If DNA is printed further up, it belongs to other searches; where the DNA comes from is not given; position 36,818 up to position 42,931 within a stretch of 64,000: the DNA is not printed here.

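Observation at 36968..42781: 1,937-aa DUF4011 / SF1 helicase / Vsr-like / DUF3320 protein with an unexplained N-terminal module of about 390 aa, next to a tRNA cluster: candidate single-gene anti-phage system (Hhe-like variant)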

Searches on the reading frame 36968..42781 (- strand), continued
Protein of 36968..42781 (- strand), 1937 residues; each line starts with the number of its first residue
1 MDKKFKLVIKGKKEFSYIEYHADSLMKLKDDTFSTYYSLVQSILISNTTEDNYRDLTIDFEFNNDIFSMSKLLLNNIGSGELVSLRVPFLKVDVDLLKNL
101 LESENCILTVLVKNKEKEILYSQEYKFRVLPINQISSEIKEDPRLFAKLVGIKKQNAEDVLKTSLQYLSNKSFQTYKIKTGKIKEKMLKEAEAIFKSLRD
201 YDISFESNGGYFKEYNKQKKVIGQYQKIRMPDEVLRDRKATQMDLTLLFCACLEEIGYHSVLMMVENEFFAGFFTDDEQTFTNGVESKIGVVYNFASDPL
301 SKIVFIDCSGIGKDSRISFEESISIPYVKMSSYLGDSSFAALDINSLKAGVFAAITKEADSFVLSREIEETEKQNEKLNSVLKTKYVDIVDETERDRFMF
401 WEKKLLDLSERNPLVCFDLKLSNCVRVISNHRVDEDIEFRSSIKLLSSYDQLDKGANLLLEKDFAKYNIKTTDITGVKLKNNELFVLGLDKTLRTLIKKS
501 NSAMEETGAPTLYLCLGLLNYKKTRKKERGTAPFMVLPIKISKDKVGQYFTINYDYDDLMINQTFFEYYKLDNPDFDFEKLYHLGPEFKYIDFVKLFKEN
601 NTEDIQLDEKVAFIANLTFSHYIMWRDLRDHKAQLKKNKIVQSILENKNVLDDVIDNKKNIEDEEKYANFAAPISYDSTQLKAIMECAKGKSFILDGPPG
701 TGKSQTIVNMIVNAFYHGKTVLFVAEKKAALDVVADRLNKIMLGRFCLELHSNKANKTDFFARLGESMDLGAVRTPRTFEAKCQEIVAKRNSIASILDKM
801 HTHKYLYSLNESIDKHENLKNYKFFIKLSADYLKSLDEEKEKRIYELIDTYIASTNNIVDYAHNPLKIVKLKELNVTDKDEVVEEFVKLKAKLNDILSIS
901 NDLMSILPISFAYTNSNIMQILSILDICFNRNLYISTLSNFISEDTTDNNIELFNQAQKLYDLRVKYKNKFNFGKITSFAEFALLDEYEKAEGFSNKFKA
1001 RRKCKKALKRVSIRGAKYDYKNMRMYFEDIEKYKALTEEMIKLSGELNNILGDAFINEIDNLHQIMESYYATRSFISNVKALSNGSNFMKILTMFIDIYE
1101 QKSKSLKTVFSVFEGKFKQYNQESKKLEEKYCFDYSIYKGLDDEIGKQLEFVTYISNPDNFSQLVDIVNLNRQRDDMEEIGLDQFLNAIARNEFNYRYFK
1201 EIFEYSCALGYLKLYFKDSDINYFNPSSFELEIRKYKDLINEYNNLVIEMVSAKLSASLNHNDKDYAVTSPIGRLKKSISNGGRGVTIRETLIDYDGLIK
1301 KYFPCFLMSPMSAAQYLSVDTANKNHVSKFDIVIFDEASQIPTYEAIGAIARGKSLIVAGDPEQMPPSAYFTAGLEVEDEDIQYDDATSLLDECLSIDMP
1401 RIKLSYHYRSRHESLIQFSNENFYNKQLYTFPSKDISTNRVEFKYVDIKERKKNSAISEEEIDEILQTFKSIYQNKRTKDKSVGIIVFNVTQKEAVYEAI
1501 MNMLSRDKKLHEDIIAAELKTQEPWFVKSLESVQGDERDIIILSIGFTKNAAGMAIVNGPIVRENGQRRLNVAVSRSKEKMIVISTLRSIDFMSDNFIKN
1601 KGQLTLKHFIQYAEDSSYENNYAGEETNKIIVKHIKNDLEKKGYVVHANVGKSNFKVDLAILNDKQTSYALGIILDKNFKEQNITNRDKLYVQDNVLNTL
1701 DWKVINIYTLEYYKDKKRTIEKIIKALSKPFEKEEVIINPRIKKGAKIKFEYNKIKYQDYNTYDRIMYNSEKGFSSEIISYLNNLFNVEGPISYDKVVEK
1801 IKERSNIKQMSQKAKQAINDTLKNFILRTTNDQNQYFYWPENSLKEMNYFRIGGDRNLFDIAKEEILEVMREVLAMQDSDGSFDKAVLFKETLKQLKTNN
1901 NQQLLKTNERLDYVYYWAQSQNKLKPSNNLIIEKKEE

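Call 49: find_related_loci(query=A1, collection=genome_contigs, flank=8000)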
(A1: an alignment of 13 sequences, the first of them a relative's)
Query A1 (1937 aa) in genome_contigs; peptide patterns used: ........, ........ (x = any residue, [..] = any of these).
600 stretches matched a pattern (row limit reached: there are more); 579 encode a relative of the query (tblastn E <= 1e-3); the best 80 are kept; 80 distinct loci.
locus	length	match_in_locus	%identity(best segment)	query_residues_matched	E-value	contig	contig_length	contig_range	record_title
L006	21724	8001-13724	43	14-1925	0e+0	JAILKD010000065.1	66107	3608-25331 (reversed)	MAG: bacterium isolate RUI193 k141_304230_flag=1_multi=40.9933_len=66107, whole genome shotgun sequence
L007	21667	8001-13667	41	12-1897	0e+0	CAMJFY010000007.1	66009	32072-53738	MAG: uncultured Bacillales bacterium isolate SRR12081303_bin.6_metaWRAP_v1.3_MAG genome assembly, contig: ERZ12289767.57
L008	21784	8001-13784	47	1-1932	0e+0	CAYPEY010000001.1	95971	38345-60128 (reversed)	MAG TPA_asm: uncultured Staphylococcaceae bacterium isolate SRP315200_co1_851 genome assembly, contig: NODE_95_length_95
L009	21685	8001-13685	38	9-1908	0e+0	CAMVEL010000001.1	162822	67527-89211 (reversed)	MAG TPA_asm: uncultured Erysipelotrichaceae bacterium isolate SRR8387716_bin.60_metaWRAP_v1.3_MAG genome assembly, conti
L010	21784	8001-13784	35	1-1924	0e+0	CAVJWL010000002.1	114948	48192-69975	uncultured Prevotellaceae bacterium isolate H07654-L1_cleanbin_000026 genome assembly, contig: Spades_H07654-L1_contig_5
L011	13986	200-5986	35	1-1925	0e+0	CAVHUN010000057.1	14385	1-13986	uncultured Prevotella sp. isolate H07654-L1_cleanbin_000041 genome assembly, contig: Spades_H07654-L1_contig_3644, whole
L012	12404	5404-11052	41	12-1894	0e+0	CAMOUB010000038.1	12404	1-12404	MAG: uncultured Bacillales bacterium isolate SRR873600_bin.94_metaWRAP_v1.3_MAG genome assembly, contig: NODE_11252_leng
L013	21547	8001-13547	26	1-1842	3e-169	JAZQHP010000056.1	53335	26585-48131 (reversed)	MAG: Acutalibacteraceae bacterium isolate T1900044627_TS20190093.MAGScoT_cleanbin_000030 SGB_959_k141_1572578, whole gen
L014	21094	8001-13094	28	185-1877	2e-176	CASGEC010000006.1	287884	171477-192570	uncultured Firmicutes bacterium isolate SI.A73.metabat-bins.5 genome assembly, contig: SI.A73.metabat-bins.5.fa_k141_342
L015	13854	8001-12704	27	248-1839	1e-157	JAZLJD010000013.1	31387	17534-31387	MAG: Lachnospiraceae bacterium isolate T1900044968_TA20190030.MAGScoT_cleanbin_000015 SGB_4014_k141_2178261, whole genom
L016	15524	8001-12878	26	110-1793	3e-148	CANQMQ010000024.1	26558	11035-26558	MAG: uncultured Clostridia bacterium isolate Lapin-012__bin71 genome assembly, contig: Lapin-012__NODE_2694_length_26558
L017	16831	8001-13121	28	13-1752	9e-163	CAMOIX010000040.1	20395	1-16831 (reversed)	MAG: uncultured Lachnospiraceae bacterium isolate SRR873603_bin.79_metaWRAP_v1.3_MAG genome assembly, contig: NODE_6405_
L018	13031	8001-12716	27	234-1852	3e-143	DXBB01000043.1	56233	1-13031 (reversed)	MAG TPA_asm: Candidatus Gallimonas intestinavium isolate ChiW7-2402 ChiW7__C57961_L56233_SAMN06858607, whole genome shot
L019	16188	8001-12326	28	401-1875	6e-139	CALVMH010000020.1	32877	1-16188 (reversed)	MAG: uncultured Clostridia bacterium isolate BRZ_SR__bin7 genome assembly, contig: BRZ_SR__NODE_1511_length_32877_cov_11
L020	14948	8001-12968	27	170-1875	1e-138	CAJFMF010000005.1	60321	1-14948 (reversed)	Candidatus Gallimonas faecavium isolate Chicken_6_mag_57 genome assembly, contig: MAGpy_11413_6_idba_bin_57_fascaffold_1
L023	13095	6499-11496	28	39-1729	4e-175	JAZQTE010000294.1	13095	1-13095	MAG: Acutalibacteraceae bacterium isolate T1900045192_TC20190188.MAGScoT_cleanbin_000009 SGB_5296_k141_1477762, whole ge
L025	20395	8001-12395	28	230-1729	6e-132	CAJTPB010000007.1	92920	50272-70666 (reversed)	MAG TPA_asm: uncultured Christensenella sp. isolate MGBC107413 genome assembly, contig: MGBC107413.7, whole genome shotg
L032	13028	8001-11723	27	489-1729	2e-108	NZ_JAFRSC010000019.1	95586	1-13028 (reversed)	MAG: Methanobrevibacter sp. isolate RGIG2750 Goat_Omasum-5__c520, whole genome shotgun sequence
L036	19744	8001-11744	27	489-1727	1e-103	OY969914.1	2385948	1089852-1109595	MAG: uncultured Methanobacteriaceae archaeon isolate MFD02416.bin.1.248 genome assembly, chromosome: 1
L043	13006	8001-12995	37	40-1729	2e-95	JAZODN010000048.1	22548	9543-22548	MAG: Acutalibacteraceae bacterium isolate T1900044751_TS20190417.MAGScoT_cleanbin_000094 SGB_2221_k141_1746165, whole ge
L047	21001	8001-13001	35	40-1729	5e-91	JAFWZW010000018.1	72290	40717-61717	MAG: Clostridia bacterium isolate RGIG6222 Sheep_Rectum-2__c819859, whole genome shotgun sequence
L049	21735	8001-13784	25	401-1729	1e-86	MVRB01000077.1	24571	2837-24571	MAG: Methanomassiliicoccales archaeon PtaU1.Bin030 A4E31_contig000077, whole genome shotgun sequence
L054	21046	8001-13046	31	51-1727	6e-78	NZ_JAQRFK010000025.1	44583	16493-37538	Xenorhabdus sp. IM139775 RM12_25, whole genome shotgun sequence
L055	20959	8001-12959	31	90-1727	1e-77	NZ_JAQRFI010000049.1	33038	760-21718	Xenorhabdus yunnanensis strain XENO-10 contig00049, whole genome shotgun sequence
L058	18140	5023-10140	32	38-1741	5e-73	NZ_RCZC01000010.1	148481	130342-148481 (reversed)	Sphingomonas glacialis strain E6.1 scaffold10.1, whole genome shotgun sequence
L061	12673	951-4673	32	489-1729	2e-71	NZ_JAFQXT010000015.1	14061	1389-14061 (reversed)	MAG: Methanobrevibacter sp. isolate RGIG2247 Goat_Duodenum-1__c95043, whole genome shotgun sequence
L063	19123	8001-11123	34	693-1727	1e-70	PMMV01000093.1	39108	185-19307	MAG: Methanobacterium sp. isolate fen_4 73.20100900_E2D.36_contig_11638, whole genome shotgun sequence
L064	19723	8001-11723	33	489-1729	2e-70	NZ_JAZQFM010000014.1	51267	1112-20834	MAG: Methanobrevibacter sp. isolate T1900044632_TS20190098.MAGScoT_cleanbin_000077 SGB_1074_k141_2111400, whole genome s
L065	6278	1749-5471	34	489-1729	2e-70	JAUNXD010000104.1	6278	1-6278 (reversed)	MAG: Methanobrevibacter sp. isolate S11M_St_18 NODE_3278_length_6278_cov_5.235256, whole genome shotgun sequence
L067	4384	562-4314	35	489-1729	1e-70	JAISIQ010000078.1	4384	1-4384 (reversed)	MAG: Methanobrevibacter sp. isolate Hm464_bin67 k119_1864705, whole genome shotgun sequence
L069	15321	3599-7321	33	489-1729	4e-69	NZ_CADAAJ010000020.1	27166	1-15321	MAG: uncultured Methanobrevibacter sp. isolate RUG13115, whole genome shotgun sequence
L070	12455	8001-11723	32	489-1729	4e-69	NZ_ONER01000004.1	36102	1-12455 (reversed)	Uncultured Methanobrevibacter sp. isolate RUG236, whole genome shotgun sequence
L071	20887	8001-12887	32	401-1729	5e-69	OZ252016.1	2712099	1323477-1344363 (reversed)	MAG: Chloroflexota bacterium isolate c55ced2e-1ba6-4635-9983-d2261847e0b0 genome assembly, chromosome: 1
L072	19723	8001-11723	34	489-1729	5e-69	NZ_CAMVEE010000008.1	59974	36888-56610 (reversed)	MAG: uncultured Methanobrevibacter sp. isolate SRR8387718_bin.72_metaWRAP_v1.3_MAG ERZ14209544.777, whole genome shotgun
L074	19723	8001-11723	30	489-1729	2e-68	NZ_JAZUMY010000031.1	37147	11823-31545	MAG: Methanobrevibacter sp. isolate T1900044890_TS20190356.MAGScoT_cleanbin_000036 SGB_3254_k141_146271, whole genome sh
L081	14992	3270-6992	34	489-1729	1e-67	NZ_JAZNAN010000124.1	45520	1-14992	MAG: Methanobrevibacter sp. isolate T1900044747_TS20190213.MAGScoT_cleanbin_000007 SGB_2127_k141_1099915, whole genome s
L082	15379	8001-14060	34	489-1899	1e-66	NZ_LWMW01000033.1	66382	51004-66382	Methanobrevibacter cuticularis strain DSM 11139 MBCUT_contig000033, whole genome shotgun sequence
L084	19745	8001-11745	35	489-1727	4e-67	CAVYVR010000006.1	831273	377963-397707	MAG: uncultured Methanobacteriaceae archaeon isolate MFD01476.bin.2.82 genome assembly, contig: contig_57620, whole geno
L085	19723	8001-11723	34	489-1729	5e-67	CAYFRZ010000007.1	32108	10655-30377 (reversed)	MAG TPA_asm: uncultured Methanobrevibacter sp. isolate ERP107106_co2_178 genome assembly, contig: NODE_1091_length_32108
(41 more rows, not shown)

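Call 57: search_solved_structures(query=window:36968-42781:-, max_evalue=0.001)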
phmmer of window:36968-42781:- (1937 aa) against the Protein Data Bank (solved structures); distinct sequences matched with E-value up to 0.001: 7.
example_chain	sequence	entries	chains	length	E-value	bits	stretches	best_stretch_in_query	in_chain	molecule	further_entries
4b3f_X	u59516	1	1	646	2.9e-08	34.7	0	676-739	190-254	DNA-BINDING PROTEIN SMUBP-2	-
4b3g_A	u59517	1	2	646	2.9e-08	34.7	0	676-739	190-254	DNA-BINDING PROTEIN SMUBP-2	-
5mzn_A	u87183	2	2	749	2.3e-06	28.4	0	1328-1443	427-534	Helicase SEN1,Helicase SEN1 | Helicase SEN1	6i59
8rd3_A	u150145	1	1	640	0.00012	22.7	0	667-743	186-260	ATP-dependent helicase NAM7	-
2xzl_A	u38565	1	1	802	0.00029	21.4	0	667-743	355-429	ATP-DEPENDENT HELICASE NAM7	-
5wwp_B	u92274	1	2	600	0.00037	21.1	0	1314-1437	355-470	ORF1ab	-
9qdq_A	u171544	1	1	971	0.00054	20.5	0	667-743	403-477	ATP-dependent helicase NAM7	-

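Call 67: search_protein_families(library=ncbifam, proteins=[P0002, P0008], max_evalue=1e-20)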
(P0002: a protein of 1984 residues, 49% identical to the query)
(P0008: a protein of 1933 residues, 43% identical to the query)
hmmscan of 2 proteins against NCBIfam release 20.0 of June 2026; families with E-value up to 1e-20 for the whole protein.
P0002 (1984 aa): 3 families
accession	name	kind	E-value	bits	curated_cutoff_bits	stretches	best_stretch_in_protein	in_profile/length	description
NF058533.1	antiphage_ProA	equivalog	0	1188.1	1500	1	80-1935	10-1901/1903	anti-phage protein ProA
NF042953.1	Hhe_antiphage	equivalog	8.9e-163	543.9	2000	2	1043-1776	958-1687/1797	DUF4011 domain-containing anti-phage protein Hhe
TIGR00376.1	TIGR00376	hypoth_equivalog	2e-28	99.2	348.9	0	1366-1629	359-612/639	IGHMBP2 family helicase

P0008 (1933 aa): 3 families
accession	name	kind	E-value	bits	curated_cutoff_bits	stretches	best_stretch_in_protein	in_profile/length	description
NF058533.1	antiphage_ProA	equivalog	0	1144.8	1500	1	52-1903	9-1899/1903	anti-phage protein ProA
NF042953.1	Hhe_antiphage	equivalog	7.5e-159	530.9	2000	2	1071-1801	1015-1741/1797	DUF4011 domain-containing anti-phage protein Hhe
TIGR00376.1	TIGR00376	hypoth_equivalog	7.3e-24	84.2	348.9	0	1335-1598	359-612/639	IGHMBP2 family helicase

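Call 88: search_dna_similar(query=window:36968-42781:-, collection=phages, mode=protein, max_rows=10, max_evalue=1e-10)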
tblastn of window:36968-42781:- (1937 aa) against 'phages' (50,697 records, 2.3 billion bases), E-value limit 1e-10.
Records with a match: 1; places in all: 1; records where one place covers at least 80% of the query: 0.
Best place of each record, by identity: <60% 1.
By first word of the organism name: Bacteriophage 1.
By host as written in the record: - 1.
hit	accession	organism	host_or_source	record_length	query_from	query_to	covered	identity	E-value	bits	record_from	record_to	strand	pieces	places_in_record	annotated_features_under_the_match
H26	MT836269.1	Bacteriophage sp.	human fecal samples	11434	116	1729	68%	30.5%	3e-96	608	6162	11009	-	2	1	record has no annotation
